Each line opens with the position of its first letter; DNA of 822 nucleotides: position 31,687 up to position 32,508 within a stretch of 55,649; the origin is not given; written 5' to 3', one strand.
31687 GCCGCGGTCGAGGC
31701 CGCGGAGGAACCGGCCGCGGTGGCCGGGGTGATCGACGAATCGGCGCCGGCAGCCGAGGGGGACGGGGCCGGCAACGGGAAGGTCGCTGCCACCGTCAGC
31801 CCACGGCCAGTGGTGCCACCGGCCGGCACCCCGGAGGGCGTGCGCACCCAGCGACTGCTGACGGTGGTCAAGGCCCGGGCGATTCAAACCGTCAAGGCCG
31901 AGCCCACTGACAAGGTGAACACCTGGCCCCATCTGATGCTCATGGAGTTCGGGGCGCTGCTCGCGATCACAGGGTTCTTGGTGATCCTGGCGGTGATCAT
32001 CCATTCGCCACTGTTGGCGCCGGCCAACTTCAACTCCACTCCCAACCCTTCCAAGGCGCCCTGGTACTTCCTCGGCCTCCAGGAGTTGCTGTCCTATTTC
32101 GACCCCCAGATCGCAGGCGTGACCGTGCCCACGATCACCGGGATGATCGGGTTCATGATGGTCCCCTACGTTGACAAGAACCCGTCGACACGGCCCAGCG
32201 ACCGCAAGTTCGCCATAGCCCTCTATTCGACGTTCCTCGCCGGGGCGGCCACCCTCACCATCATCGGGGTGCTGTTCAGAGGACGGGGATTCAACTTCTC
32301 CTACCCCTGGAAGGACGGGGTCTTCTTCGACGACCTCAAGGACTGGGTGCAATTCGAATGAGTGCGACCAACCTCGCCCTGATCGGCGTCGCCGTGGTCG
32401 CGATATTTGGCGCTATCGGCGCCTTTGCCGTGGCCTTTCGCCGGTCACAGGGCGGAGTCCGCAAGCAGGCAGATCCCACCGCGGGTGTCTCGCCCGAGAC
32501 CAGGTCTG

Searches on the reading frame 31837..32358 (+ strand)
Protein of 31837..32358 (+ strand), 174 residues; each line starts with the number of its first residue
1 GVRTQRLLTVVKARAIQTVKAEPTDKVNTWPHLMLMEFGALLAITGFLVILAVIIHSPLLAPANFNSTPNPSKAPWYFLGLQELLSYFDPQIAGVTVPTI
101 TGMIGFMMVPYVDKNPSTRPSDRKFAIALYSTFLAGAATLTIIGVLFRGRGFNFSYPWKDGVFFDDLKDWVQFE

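Call 53: find_homologous_proteins(query=window:31837-32358:+, max_evalue=0.00001)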
Query seq(174 aa) (174 aa): 8000 proteins with E <= 0.00001 among 8000 candidates; the best 120 are listed.
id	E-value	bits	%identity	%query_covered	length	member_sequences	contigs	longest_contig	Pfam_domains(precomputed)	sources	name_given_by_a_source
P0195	7.9e-111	386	99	99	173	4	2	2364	PF00032.23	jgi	jgi:quinol-cytochrome oxidoreductase complex cytochrome b subunit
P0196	3.9e-110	383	98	100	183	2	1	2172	PF00032.23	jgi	jgi:quinol-cytochrome oxidoreductase complex cytochrome b subunit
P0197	4.0e-108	377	97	100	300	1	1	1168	PF00032.23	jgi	jgi:hypothetical protein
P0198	4.0e-108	377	97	100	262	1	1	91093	PF00032.23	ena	-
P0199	5.0e-108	377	96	100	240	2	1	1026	PF00032.23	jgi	jgi:menaquinol-cytochrome c reductase cytochrome b/c subunit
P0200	3.4e-105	367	94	100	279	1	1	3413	PF00032.23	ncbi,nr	ncbi:MAG TPA: hypothetical protein VLS86_01305, partial [Acidimicrobiia bacterium]|nr:hypothetical p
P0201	7.0e-105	366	94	100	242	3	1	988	PF00032.23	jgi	jgi:hypothetical protein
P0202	9.9e-105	366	93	100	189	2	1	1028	PF00032.23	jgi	jgi:quinol-cytochrome oxidoreductase complex cytochrome b subunit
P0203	1.3e-104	365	93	100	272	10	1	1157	PF00032.23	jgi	jgi:hypothetical protein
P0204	2.2e-104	365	93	100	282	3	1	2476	PF00032.23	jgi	jgi:hypothetical protein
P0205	2.3e-104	365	93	100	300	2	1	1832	PF00032.23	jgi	jgi:hypothetical protein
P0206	2.7e-104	364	93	100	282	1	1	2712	PF00032.23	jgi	jgi:hypothetical protein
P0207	3.7e-104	364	93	100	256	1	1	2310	PF00032.23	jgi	jgi:hypothetical protein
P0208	4.6e-104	364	93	100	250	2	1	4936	PF00032.23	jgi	jgi:hypothetical protein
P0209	5.4e-104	363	91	100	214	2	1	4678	PF00032.23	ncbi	ncbi:MAG: menaquinol-cytochrome c reductase cytochrome b subunit, partial [Acidimicrobiia bacterium]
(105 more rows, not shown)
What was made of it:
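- Tried and rejected: Search with the PetD domain alone (call 53).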
